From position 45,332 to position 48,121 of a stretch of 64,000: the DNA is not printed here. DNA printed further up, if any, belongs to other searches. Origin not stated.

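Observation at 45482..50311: Single-gene AT-rich insertion encoding a 1609-aa GHKL ATPase fused to an SF1 helicase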

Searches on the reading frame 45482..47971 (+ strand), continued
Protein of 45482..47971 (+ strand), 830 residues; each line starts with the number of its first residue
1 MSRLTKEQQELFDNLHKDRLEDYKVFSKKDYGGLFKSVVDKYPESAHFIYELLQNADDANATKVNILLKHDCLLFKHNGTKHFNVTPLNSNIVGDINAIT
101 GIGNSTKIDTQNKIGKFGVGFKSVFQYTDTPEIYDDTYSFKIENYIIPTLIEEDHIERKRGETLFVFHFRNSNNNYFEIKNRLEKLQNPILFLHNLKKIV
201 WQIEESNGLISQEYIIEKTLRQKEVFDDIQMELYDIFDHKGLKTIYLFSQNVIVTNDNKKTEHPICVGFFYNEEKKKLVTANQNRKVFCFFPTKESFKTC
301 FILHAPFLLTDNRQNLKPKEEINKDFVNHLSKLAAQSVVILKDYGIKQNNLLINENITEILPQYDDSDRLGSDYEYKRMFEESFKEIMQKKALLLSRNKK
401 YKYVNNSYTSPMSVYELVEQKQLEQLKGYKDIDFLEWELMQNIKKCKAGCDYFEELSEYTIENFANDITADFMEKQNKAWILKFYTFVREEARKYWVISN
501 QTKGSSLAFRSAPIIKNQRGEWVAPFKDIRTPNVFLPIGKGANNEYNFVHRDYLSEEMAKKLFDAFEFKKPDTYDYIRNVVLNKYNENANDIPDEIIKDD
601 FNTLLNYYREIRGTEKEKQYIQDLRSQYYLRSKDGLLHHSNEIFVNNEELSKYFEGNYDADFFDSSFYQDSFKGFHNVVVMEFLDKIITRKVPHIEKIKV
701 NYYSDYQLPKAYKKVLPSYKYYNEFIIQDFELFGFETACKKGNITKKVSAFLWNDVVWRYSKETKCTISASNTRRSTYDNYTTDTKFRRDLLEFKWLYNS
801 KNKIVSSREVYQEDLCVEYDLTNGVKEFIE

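Call 63: search_protein_families(library=padloc, proteins=[P0154, P0161, P0180, P0152, P0163, P0196, P0216, P0235], max_evalue=1e-10)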
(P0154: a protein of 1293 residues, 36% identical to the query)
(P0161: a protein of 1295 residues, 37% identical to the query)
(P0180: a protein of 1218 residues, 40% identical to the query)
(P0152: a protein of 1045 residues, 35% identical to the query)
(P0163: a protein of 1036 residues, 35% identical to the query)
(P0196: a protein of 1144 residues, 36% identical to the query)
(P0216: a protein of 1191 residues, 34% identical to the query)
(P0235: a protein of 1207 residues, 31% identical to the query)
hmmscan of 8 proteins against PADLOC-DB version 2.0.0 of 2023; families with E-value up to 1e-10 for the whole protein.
P0154 (1293 aa): 8 families
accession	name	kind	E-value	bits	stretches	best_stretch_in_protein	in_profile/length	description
PDLC03972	TmtA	-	4.1e-49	165.6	1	183-969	38-807/1302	-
PDLC03968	TmtA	-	8.9e-37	124.3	1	112-477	13-369/1486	-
PDLC03966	TmtA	-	6.6e-30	101.7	1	183-538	40-445/1655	-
PDLC03964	TmtA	-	1.2e-23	81.2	2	191-277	51-131/1538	-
PDLC03971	TmtA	-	4e-19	65.7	1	189-277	57-143/1782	-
PDLC03965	TmtA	-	5e-19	65.8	1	178-280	23-116/1370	-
PDLC03969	TmtA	-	1.4e-15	54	1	191-287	34-135/1563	-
PDLC03970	TmtA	-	5.4e-15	52.4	1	190-269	66-133/1552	-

P0161 (1295 aa): 8 families
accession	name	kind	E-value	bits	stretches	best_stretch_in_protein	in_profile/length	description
PDLC03972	TmtA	-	4.7e-43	145.5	1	204-1016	38-842/1302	-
PDLC03968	TmtA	-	3.9e-33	112.3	1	204-498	72-369/1486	-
PDLC03966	TmtA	-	2.5e-32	109.7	1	206-401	42-242/1655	-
PDLC03964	TmtA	-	9.2e-23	78.3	1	311-983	179-822/1538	-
PDLC03965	TmtA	-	1.4e-18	64.4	1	197-301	21-116/1370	-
PDLC03971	TmtA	-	3.8e-18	62.5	1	210-298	57-143/1782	-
PDLC03970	TmtA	-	1.5e-15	54.2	1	211-290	66-133/1552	-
PDLC03969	TmtA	-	4.3e-14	49.1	1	210-309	32-136/1563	-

P0180 (1218 aa): 8 families
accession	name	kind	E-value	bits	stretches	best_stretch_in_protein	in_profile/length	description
PDLC03972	TmtA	-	1.9e-35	120.3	1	175-885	38-708/1302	-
PDLC03968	TmtA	-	2e-35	119.9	1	129-659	27-530/1486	-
PDLC03966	TmtA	-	1.7e-29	100.4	1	178-361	43-244/1655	-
PDLC03964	TmtA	-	6.5e-20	68.8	1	293-877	189-717/1538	-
PDLC03965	TmtA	-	5.9e-19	65.6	1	171-274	24-119/1370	-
PDLC03969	TmtA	-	5.2e-16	55.4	1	183-278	34-135/1563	-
PDLC03970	TmtA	-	1.7e-15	54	1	182-286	66-155/1552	-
PDLC03971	TmtA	-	7.2e-15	51.6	1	181-268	57-143/1782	-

P0152 (1045 aa): 8 families
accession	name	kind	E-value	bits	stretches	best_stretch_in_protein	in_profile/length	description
PDLC03972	TmtA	-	2.8e-39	133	1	42-822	38-806/1302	-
PDLC03968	TmtA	-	6.9e-38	128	1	41-337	71-366/1486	-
PDLC03966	TmtA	-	1e-25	87.9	1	44-423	42-445/1655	-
PDLC03964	TmtA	-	1.8e-22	77.3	1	169-884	197-886/1538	-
PDLC03965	TmtA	-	7.6e-19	65.2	1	36-142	22-119/1370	-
PDLC03971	TmtA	-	8e-16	54.8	0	98-136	105-143/1782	-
PDLC03970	TmtA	-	1.3e-14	51.1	1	49-130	66-135/1552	-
PDLC03969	TmtA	-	1.7e-12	43.8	1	50-147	34-136/1563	-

P0163 (1036 aa): 8 families
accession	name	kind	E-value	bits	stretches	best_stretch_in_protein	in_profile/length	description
PDLC03972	TmtA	-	1.2e-57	193.8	1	43-805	38-808/1302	-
PDLC03968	TmtA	-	4.8e-41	138.5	1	37-332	66-363/1486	-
PDLC03966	TmtA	-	3.8e-37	125.7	1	41-356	38-392/1655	-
PDLC03964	TmtA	-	1.7e-30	103.9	1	175-841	201-854/1538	-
PDLC03965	TmtA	-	7.5e-24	81.8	1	42-330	27-341/1370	-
PDLC03969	TmtA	-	1.7e-17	60.3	1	51-311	34-313/1563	-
PDLC03971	TmtA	-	4.5e-15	52.3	0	49-136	57-143/1782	-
PDLC03970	TmtA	-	8.7e-15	51.7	1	47-128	63-133/1552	-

P0196 (1144 aa): 7 families
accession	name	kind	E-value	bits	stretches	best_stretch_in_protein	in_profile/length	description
PDLC03972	TmtA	-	2.9e-44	149.5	1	36-819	35-807/1302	-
PDLC03968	TmtA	-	1.4e-39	133.6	1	23-534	56-538/1486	-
PDLC03966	TmtA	-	1.2e-34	117.4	1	30-547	31-568/1655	-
PDLC03964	TmtA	-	1.6e-22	77.5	1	47-1081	51-1052/1538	-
PDLC03965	TmtA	-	1.4e-20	71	1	45-172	33-143/1370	-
PDLC03969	TmtA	-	2.1e-16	56.8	1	47-399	34-397/1563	-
PDLC03971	TmtA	-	2.8e-15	52.9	0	27-136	41-143/1782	-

P0216 (1191 aa): 8 families
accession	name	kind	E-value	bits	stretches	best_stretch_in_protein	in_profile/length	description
PDLC03972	TmtA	-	6.5e-52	174.9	1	39-888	38-882/1302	-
PDLC03968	TmtA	-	9.2e-45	150.8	1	24-512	57-537/1486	-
PDLC03966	TmtA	-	8.3e-41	137.9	1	37-523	38-564/1655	-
PDLC03964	TmtA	-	4.3e-25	86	1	47-812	51-819/1538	-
PDLC03965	TmtA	-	3.3e-20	69.7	0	45-138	33-119/1370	-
PDLC03971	TmtA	-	1.2e-16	57.5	0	31-132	45-143/1782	-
PDLC03970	TmtA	-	3.3e-16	56.5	1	44-124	64-133/1552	-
PDLC03969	TmtA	-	1.9e-14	50.2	1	47-403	34-410/1563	-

P0235 (1207 aa): 8 families
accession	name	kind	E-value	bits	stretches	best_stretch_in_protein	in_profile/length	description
PDLC03972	TmtA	-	1.8e-45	153.5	1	41-610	38-583/1302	-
PDLC03966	TmtA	-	3.8e-44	148.9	1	31-615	30-651/1655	-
PDLC03968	TmtA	-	5.7e-43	144.9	1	26-521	57-533/1486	-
PDLC03965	TmtA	-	2.1e-25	87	1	47-145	33-118/1370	-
PDLC03969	TmtA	-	1.8e-19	66.9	1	49-176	34-158/1563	-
PDLC03964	TmtA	-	2.6e-18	63.5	1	49-817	51-820/1538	-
PDLC03971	TmtA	-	4.9e-15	52.1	0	26-140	38-143/1782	-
PDLC03970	TmtA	-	6.9e-15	52.1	1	46-392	64-446/1552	-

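Call 64: predict_structure(alignment_id=A2)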
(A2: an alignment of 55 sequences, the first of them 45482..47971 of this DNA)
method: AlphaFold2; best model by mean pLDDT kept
length: 830 residues; sequences in the alignment: 55
mean_pLDDT: 88.3   pTM: 0.68
mean pLDDT of the five models: 88.3, 87.1, 86.9, 86.4, 86.1
residues with pLDDT >= 90: 459; 70-90: 322; 50-70: 48; < 50: 1
segments of 3 or more residues with pLDDT < 50: none
pLDDT, mean of each block of 10 residues (from residue 1): 81 90 79 62 68 88 94 94 84 80 60 54 79 91 88 90 92 89 86 91 89 92 95 92 95 88 94 94 87 90 92 83 94 98 95 95 85 87 95 96 96 95 95 96 80 92 96 96 95 88 81 93 90 82 74 90 88 82 82 86 89 89 91 91 89 89 90 84 89 91 87 86 91 94 94 94 90 86 93 94 93 92 91
secondary structure, 60 per line:
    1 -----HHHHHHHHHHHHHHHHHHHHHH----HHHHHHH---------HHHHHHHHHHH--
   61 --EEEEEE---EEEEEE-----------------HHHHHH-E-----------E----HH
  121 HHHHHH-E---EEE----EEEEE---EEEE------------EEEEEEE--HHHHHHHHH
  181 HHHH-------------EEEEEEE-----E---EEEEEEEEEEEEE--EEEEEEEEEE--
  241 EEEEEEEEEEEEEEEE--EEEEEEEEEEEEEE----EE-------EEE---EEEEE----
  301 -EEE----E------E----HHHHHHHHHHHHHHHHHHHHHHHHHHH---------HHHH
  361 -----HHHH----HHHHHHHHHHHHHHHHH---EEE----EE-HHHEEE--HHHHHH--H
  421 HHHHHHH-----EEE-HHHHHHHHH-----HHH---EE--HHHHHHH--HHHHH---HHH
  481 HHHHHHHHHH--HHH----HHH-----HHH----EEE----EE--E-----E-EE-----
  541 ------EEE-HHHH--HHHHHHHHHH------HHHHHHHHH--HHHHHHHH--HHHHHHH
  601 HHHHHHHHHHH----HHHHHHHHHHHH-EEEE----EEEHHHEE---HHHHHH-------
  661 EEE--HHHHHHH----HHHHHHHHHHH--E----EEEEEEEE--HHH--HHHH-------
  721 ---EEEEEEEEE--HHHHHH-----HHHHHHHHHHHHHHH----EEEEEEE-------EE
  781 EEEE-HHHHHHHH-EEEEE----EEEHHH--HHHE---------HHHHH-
elements in order (helices of 4 or more, strands of 3 or more residues): H6-27 H32-38 H48-58 E63-68 E72-77 H95-100 H119-126 E132-134 E139-143 E147-150 E163-169 H172-184 E198-204 E214-226 E229-238 E241-256 E259-272 E286-288 E292-296 E302-304 H321-347 H357-360 H366-369 H374-390 E394-396 E407-409 H412-417 H420-427 E433-435 H437-445 H461-467 H470-474 H478-490 E515-517 E547-549 H551-554 H557-566 H573-581 H584-591 H594-611 H616-627 E629-632 E637-639 H648-653 E661-663 H666-672 H677-687 E695-702 H710-713 E724-732 H735-740 H746-760 E765-771 E779-784 H786-793 E795-799 E804-806 H825-829

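Call 67: fold_search(model_id=the predicted structure, library=pdb)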
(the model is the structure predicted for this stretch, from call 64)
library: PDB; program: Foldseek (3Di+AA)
matches with E <= 10: 410; with E <= 0.001: 154
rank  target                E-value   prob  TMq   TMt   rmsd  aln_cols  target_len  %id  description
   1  6xlg_A                1.7e-10  1.00  0.26  0.32  10.8       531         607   14  Full-length Hsc82 in complex with two Aha1 CTD in the presence of ATPgammaS (released 2021-06-30)
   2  6xlf_A                3.6e-10  1.00  0.26  0.33  11.1       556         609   13  Full-length Hsc82 in complex with Aha1 in the presence of AMP-PNP (released 2021-06-30)
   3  8ffv_B                1.3e-09  1.00  0.26  0.31  11.1       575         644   12  Cryo-EM structure of the GR-Hsp90-FKBP52 complex (released 2023-11-01)
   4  8gae_A                1.8e-09  1.00  0.27  0.33  16.4       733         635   11  Hsp90 provides platform for CRaf dephosphorylation by PP5 (released 2023-04-26)
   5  6xlf_B                3.5e-09  1.00  0.27  0.34  10.2       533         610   14  Full-length Hsc82 in complex with Aha1 in the presence of AMP-PNP (released 2021-06-30)
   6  5tvw_A                4.1e-09  1.00  0.26  0.34  11.7       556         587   13  Crystal structure of mitochondrial Hsp90 (TRAP1) with ATP in absence of Mg, hemi-hydrolyzed (released 2018-03-14)
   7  5fwk_A                4.8e-09  1.00  0.28  0.33  11.2       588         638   13  Atomic cryoEM structure of Hsp90-Cdc37-Cdk4 complex (released 2016-07-06)
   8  7z37_AP1              1.1e-08  1.00  0.26  0.32  10.9       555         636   12  Structure of the RAF1-HSP90-CDC37 complex (RHC-II) (released 2022-09-14)
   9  5tvw_B                1.2e-08  1.00  0.25  0.33  11.8       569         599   12  Crystal structure of mitochondrial Hsp90 (TRAP1) with ATP in absence of Mg, hemi-hydrolyzed (released 2018-03-14)
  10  4j0b_A                1.3e-08  1.00  0.25  0.33  12.1       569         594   12  Structure of mitochondrial Hsp90 (TRAP1) with ADP-BeF3 (released 2014-01-22)
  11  8gft_A                2.1e-08  1.00  0.25  0.31  12.7       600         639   12  Hsp90 provides platform for CRaf dephosphorylation by PP5 (released 2023-05-03)
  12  4ipe_A                2.3e-08  1.00  0.26  0.34  11.4       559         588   13  Crystal structure of mitochondrial Hsp90 (TRAP1) with AMPPNP (released 2014-01-22)
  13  6d14_A                2.5e-08  1.00  0.25  0.32  13.7       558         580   11  Zebrafish TRAP1 bound to AMPPNP and calcium in the asymmetric closed state (released 2018-04-25)
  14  7kcl_B                3.4e-08  1.00  0.28  0.35  11.6       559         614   12  Full-length human mitochondrial Hsp90 (TRAP1) in complex with SdhB in the presence of AMP-PNP (released 2021-10-13)
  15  4iyn_A                3.4e-08  1.00  0.27  0.35  11.9       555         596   13  Structure of mitochondrial Hsp90 (TRAP1) with ADP-ALF4- (released 2014-01-22)
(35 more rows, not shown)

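Call 72: search_protein_families(library=padloc, proteins=[L002:7920-10937:+, L003:5824-10506:+, L001:8983-13818:+], max_evalue=0.00001)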
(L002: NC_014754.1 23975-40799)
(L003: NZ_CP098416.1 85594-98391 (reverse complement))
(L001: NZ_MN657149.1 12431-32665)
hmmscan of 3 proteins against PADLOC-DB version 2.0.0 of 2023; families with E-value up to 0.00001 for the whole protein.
L002:7920-10937:+ (1006 aa): 9 families
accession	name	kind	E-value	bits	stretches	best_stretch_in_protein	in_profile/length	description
PDLC03972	TmtA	-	2.5e-83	278.9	2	24-594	30-630/1302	-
PDLC03964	TmtA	-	1.3e-61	207.1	2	41-594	52-643/1538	-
PDLC03966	TmtA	-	2.7e-54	182.6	2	30-362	38-430/1655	-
PDLC03968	TmtA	-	1.6e-53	179.9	1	3-398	43-459/1486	-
PDLC03965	TmtA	-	1.4e-38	130.6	2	37-121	34-119/1370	-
PDLC03971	TmtA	-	5.6e-35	118.3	3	38-117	57-145/1782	-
PDLC03969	TmtA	-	1.9e-28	96.6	2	40-291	34-319/1563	-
PDLC03970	TmtA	-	2.6e-26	89.9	1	36-110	63-136/1552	-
PDLC03967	TmtA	-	1.9e-18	64.3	1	40-102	43-109/1063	-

L003:5824-10506:+ (1561 aa): 10 families
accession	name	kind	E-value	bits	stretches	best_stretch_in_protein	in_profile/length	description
PDLC03968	TmtA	-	2.8e-170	566.8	1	7-1395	27-1335/1486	-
PDLC03972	TmtA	-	3.4e-67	225.5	1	65-919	47-853/1302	-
PDLC03966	TmtA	-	1.9e-48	163.2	1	61-526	45-544/1655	-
PDLC03964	TmtA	-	4.3e-47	158.9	2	166-922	192-865/1538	-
PDLC03969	TmtA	-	5.5e-41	138.2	2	63-330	33-319/1563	-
PDLC03965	TmtA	-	4e-35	119.2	1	62-730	34-664/1370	-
PDLC03971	TmtA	-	3.2e-34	115.8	2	18-143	12-145/1782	-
PDLC03970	TmtA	-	1.6e-23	80.7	2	60-134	63-136/1552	-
PDLC04132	HNH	-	4.4e-14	50.3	1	1427-1556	142-270/286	-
PDLC03967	TmtA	-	4.8e-06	23.2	1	65-134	44-117/1063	-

L001:8983-13818:+ (1612 aa): 13 families
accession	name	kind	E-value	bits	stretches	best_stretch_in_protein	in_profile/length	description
PDLC03972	TmtA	-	1.6e-47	160.3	1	38-994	38-938/1302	-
PDLC03968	TmtA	-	4.5e-40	135.3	1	37-530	71-537/1486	-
PDLC03966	TmtA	-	6.2e-34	115.1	1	38-556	40-575/1655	-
PDLC03964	TmtA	-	7.3e-30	101.8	1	47-815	52-818/1538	-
PDLC03920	MkoA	-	1.7e-27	94.2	2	1266-1525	787-1072/1112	-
PDLC03924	MkoC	-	8.3e-22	75.1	1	1442-1526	859-941/1136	-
PDLC03921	MkoA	-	1.1e-21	74.3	1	1265-1526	1292-1564/1607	-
PDLC03969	TmtA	-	3.8e-21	72.5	1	46-415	34-407/1563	-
PDLC03965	TmtA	-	1e-20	71.4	2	34-141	24-118/1370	-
PDLC03971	TmtA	-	7.5e-17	58.2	1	269-349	332-409/1782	-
PDLC03802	RTasHel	-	9.1e-09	32.7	1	1150-1200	23-73/675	DRT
PDLC05066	PDC-S68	-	4.8e-08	29.5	1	1146-1312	594-723/1202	-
PDLC00120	GajB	-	1e-07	29.5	0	1155-1199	10-54/458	UrvD helicase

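Call 85: find_related_loci(query=window:45482-47971:+, collection=viral_contigs, flank=10000)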
Query window:45482-47971:+ (830 aa) in viral_contigs; peptide patterns used: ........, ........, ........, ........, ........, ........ (x = any residue, [..] = any of these).
20 stretches matched a pattern, but none encodes a relative of the query by tblastn (E <= 1e-3).

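Call 87: find_related_loci(query=A5, collection=metagenome_contigs, flank=8000)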
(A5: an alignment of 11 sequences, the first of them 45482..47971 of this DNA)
Query A5 (830 aa) in metagenome_contigs; peptide patterns used: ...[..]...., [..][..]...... (x = any residue, [..] = any of these).
600 stretches matched a pattern (row limit reached: there are more); 521 encode a relative of the query (tblastn E <= 1e-3); the best 80 are kept; 80 distinct loci.
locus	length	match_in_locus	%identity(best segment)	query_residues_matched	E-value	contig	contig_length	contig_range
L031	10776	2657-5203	48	4-830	0e+0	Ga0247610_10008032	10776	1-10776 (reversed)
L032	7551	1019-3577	48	1-829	0e+0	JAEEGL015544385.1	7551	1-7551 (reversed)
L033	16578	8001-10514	49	1-829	0e+0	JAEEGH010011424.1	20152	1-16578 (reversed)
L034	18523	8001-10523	46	1-820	0e+0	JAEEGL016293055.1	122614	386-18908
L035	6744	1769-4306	45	1-829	0e+0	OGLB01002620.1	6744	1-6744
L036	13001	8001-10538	45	1-829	0e+0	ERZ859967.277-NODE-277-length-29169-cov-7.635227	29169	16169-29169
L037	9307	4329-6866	45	1-829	0e+0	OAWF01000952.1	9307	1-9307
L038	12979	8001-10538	45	1-829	0e+0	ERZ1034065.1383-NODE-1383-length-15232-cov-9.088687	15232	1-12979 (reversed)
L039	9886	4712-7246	45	1-829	0e+0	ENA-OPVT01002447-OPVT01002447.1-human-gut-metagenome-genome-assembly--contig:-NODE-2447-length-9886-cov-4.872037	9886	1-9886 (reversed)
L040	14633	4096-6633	45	1-829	0e+0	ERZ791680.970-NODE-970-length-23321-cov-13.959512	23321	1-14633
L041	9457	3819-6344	44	1-829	0e+0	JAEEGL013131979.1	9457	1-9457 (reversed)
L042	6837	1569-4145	43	1-824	0e+0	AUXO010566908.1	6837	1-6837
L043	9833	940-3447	43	1-829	0e+0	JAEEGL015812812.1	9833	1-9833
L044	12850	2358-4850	42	1-828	0e+0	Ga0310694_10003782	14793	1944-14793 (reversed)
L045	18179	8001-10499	44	1-829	0e+0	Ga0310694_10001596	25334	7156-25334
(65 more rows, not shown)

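Call 92: search_protein_families(library=padloc, alignment_id=A6, max_evalue=1e-10)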
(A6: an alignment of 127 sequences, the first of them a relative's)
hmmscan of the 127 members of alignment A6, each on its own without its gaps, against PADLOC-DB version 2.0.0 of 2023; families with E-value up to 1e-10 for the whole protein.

A. member 1, L045:15439-16008:- (190 aa): 0 families

B. families by the number of members that match (of 127 scanned): 266 families (the first 25 are shown)
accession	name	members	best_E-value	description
PDLC03048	REase_I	3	0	Type I restriction enzyme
PDLC02649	DrmMII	3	7e-174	DrmMII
PDLC03232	MTase_II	3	7.6e-105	Type II methyltransferase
PDLC03234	MTase_II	3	1.1e-80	Type II methyltransferase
PDLC03378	MTase_II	3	2.9e-74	Type II methyltransferase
PDLC03326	MTase_II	3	1.6e-70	Type II methyltransferase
PDLC03272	MTase_II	3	7.9e-64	Type II methyltransferase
PDLC00033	DruM2|DruM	3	3.9e-60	DNA cytosine methylase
PDLC02656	DrmMII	3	9.6e-55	DrmMII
PDLC02648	DrmMII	3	2.4e-53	DrmMII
PDLC03237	MTase_II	3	9.2e-53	Type II methyltransferase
PDLC02693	Orf5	3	1.2e-51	Orf5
PDLC00026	DruM2|DruM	3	7.6e-50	DNA cytosine methylase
PDLC00027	DruM2|DruM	3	8.1e-47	DNA cytosine methylase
PDLC03279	MTase_II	3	2.2e-46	Type II methyltransferase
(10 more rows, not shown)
